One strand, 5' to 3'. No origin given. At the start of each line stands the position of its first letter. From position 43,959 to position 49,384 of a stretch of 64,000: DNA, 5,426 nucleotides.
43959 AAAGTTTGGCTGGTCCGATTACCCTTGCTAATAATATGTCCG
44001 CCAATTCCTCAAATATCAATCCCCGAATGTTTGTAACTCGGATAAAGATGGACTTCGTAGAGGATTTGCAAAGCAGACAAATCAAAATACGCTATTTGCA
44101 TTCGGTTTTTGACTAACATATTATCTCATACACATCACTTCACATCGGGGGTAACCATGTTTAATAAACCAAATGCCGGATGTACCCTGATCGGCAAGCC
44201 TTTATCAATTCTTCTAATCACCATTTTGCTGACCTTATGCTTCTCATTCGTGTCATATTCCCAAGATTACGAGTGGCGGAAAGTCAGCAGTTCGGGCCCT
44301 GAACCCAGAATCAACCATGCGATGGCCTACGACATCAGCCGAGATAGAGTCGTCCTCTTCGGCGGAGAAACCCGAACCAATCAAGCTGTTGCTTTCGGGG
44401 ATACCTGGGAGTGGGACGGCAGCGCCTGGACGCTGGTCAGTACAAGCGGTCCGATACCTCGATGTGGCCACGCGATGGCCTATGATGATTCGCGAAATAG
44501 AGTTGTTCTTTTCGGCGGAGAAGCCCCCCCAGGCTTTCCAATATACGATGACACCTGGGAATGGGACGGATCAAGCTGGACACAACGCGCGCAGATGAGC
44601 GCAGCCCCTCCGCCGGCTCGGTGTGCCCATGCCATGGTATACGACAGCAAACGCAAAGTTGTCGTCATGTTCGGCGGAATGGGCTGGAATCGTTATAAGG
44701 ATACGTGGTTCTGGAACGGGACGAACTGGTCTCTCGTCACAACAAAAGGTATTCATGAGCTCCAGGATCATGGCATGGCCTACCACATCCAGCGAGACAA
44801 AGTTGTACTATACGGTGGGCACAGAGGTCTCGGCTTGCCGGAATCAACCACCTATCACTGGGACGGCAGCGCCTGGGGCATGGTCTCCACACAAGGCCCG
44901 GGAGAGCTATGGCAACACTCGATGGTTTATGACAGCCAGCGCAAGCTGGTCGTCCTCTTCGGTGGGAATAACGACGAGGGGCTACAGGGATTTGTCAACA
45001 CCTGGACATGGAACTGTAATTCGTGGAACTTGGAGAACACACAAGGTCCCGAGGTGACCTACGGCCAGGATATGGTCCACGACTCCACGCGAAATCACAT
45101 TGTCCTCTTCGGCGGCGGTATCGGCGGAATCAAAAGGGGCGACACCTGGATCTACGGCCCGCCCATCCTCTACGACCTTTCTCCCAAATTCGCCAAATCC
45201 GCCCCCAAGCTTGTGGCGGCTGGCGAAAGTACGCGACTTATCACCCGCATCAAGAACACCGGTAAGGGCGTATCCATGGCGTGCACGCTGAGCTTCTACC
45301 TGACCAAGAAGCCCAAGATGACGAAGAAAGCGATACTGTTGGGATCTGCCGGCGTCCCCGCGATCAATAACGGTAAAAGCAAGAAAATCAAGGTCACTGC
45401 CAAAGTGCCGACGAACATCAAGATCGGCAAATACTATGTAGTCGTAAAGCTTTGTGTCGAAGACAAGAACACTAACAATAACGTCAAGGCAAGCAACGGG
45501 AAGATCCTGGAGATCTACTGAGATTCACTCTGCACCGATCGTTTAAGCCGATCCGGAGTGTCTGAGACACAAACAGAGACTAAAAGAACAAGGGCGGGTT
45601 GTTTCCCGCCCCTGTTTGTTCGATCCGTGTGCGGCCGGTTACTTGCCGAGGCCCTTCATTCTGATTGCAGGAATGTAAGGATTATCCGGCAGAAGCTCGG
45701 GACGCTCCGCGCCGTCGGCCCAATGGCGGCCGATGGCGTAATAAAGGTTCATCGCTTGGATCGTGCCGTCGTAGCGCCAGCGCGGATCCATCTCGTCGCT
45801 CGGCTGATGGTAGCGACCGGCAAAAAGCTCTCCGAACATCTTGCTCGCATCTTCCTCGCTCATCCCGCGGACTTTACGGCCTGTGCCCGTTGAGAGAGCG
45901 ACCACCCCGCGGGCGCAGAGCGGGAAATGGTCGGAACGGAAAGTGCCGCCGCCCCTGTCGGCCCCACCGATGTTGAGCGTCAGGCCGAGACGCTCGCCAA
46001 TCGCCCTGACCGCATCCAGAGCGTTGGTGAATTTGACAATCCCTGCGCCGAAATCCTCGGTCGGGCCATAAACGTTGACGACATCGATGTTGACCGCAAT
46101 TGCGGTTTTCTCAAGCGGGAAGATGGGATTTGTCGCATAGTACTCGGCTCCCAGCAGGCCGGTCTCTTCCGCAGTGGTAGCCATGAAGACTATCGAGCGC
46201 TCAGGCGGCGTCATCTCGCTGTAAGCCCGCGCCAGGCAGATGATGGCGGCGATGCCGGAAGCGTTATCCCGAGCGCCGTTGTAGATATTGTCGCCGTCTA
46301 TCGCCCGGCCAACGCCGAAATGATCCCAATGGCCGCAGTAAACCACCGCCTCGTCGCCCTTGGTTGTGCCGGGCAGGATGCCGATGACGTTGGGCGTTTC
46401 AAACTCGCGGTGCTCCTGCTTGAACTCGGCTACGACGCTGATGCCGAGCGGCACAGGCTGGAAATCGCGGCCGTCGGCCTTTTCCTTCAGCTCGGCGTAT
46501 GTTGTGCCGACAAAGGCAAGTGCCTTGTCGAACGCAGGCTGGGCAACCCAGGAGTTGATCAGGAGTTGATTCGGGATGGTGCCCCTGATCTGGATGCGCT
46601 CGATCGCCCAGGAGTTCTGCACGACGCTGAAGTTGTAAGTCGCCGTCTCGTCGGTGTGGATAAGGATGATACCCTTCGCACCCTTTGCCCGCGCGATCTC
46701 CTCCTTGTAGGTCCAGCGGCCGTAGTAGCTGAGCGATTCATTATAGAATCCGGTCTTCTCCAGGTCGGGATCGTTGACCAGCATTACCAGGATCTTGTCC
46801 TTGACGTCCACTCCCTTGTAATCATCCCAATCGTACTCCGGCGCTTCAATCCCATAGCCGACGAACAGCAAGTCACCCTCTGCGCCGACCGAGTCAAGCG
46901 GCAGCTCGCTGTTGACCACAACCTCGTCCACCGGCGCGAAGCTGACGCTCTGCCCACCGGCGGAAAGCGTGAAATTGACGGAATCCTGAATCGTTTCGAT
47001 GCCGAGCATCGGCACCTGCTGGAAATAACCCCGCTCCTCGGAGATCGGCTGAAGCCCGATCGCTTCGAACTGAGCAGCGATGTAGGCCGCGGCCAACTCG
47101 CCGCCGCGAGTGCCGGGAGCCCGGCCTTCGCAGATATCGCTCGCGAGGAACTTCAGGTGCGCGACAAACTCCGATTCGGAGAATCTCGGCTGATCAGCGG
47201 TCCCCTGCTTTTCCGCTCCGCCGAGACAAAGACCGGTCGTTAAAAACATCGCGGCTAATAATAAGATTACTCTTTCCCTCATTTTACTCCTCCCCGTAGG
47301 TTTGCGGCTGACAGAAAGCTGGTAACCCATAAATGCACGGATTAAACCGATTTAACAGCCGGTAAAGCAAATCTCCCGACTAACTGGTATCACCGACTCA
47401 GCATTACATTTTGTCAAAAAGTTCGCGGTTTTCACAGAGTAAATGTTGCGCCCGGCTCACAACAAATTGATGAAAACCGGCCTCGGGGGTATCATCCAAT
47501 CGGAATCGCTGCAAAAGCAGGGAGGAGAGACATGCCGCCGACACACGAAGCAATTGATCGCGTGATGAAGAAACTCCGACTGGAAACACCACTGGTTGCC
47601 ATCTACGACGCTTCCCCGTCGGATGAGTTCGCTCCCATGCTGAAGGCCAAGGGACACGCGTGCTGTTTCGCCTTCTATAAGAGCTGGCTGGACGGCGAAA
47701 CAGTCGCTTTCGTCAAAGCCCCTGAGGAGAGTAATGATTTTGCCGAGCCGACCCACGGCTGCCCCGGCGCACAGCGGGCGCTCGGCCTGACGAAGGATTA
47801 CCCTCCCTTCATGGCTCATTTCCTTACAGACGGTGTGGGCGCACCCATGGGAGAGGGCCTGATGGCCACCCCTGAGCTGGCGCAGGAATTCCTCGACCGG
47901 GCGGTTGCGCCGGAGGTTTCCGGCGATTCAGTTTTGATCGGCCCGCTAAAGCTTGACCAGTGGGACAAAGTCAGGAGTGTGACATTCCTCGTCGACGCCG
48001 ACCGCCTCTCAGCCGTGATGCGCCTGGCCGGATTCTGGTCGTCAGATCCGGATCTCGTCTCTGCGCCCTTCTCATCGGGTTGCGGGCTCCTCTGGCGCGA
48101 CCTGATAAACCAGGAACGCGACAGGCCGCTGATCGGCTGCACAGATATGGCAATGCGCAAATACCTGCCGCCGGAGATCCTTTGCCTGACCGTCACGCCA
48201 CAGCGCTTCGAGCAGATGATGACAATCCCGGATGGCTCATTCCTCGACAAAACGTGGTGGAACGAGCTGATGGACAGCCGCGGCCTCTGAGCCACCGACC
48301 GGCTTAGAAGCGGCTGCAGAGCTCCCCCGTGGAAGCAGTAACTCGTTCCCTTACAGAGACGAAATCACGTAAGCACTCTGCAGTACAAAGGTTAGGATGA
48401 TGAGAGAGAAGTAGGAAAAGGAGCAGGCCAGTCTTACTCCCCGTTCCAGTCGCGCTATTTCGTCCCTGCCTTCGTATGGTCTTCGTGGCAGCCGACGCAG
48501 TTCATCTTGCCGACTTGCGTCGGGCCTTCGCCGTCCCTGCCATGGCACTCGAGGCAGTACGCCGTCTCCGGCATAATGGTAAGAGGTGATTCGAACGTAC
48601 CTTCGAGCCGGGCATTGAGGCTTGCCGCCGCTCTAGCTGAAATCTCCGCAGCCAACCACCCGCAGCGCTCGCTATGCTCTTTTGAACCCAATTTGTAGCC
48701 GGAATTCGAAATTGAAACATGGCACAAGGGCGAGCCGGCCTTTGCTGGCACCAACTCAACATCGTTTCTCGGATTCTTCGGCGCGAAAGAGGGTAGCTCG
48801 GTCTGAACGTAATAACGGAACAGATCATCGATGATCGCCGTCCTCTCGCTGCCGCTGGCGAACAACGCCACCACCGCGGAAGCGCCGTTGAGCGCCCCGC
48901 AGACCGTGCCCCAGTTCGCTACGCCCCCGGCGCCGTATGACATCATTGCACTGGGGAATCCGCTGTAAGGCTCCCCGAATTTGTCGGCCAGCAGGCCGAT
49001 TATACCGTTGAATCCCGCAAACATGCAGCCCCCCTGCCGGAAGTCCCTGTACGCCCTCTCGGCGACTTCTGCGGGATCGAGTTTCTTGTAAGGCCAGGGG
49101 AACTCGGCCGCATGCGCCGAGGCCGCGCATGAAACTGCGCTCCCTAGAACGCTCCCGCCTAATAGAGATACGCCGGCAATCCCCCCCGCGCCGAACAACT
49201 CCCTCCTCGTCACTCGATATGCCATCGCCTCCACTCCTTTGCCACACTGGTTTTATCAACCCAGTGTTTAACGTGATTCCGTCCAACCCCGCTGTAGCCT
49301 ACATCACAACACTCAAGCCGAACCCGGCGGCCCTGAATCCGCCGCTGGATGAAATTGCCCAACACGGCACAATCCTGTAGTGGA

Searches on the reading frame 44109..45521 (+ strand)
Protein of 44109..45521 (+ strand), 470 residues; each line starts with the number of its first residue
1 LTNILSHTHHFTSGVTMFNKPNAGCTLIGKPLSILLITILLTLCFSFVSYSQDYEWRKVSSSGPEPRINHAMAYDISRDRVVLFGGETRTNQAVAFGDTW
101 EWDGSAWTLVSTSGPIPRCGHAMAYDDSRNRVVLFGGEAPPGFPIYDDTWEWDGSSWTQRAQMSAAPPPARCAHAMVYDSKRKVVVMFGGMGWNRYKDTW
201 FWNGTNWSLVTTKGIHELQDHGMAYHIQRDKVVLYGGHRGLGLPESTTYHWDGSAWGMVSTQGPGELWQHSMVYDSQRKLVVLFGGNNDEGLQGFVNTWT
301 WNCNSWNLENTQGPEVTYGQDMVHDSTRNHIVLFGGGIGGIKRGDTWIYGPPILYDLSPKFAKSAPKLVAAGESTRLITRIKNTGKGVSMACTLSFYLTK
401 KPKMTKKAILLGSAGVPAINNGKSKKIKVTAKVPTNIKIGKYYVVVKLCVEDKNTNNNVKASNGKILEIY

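Call 61: search_protein_families(library=pfam, proteins=[window:44109-45521:+], max_evalue=0.00001)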
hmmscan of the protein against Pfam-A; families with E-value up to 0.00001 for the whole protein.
window:44109-45521:+ (470 aa): 6 families
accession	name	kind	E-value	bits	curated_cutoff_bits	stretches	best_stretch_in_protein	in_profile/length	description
PF24681.1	Kelch_KLHDC2_KLHL20_DRC7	-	2.9e-30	105.7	50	2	52-237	34-221/221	KLHDC2/KLHL20/DRC7 Kelch-repeats domain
PF24981.1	Beta-prop_ATRN-LZTR1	-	3.2e-26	92.7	50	3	53-191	24-168/289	Attractin/LZTR1 beta-propeller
PF13418.12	Kelch_4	-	2.5e-21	75.8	21.6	0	117-155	1-37/49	Galactose oxidase, central domain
PF13415.12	Kelch_3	-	2e-14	53.7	22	0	130-179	2-48/48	Galactose oxidase, central domain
PF13964.12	Kelch_6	-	4.3e-07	30.1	25.3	0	117-158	1-39/50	Kelch motif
PF07705.17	CARDB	-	2e-06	28.4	22.7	1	363-460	9-99/101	CARDB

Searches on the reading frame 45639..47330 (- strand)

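Call 61: search_protein_families(library=pfam, proteins=[window:45639-47330:-], max_evalue=0.00001)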
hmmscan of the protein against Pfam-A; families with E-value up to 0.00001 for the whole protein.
window:45639-47330:- (563 aa): 1 family
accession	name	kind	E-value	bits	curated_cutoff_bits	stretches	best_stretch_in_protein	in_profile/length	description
PF04389.22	Peptidase_M28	-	1.2e-35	123.4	21.3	1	314-529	1-190/193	Peptidase family M28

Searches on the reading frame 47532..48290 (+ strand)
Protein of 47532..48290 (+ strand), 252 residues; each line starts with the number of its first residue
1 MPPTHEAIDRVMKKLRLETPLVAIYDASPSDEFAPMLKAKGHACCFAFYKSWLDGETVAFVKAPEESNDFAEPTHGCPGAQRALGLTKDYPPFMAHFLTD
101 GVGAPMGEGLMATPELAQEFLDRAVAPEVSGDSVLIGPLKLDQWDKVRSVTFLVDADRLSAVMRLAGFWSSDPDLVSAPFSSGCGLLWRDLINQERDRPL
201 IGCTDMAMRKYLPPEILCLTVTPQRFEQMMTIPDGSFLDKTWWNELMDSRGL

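Call 61: search_protein_families(library=pfam, proteins=[window:47532-48290:+], max_evalue=0.00001)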
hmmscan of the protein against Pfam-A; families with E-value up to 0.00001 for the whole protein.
window:47532-48290:+ (252 aa): 1 family
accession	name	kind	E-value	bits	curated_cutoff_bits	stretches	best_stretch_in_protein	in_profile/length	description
PF02596.20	DUF169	-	2.1e-18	67.4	27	1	12-230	3-207/209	Uncharacterised ArCR, COG2043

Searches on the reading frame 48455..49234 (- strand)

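Call 61: search_protein_families(library=pfam, proteins=[window:48455-49234:-], max_evalue=0.00001)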
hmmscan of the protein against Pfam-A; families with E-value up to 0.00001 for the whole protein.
window:48455-49234:- (259 aa): 1 family
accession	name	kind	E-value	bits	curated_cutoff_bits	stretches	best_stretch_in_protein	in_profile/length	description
PF09719.15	C_GCAxxG_C_C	-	3.8e-09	37.1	27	1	78-199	7-112/118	Putative redox-active protein (C_GCAxxG_C_C)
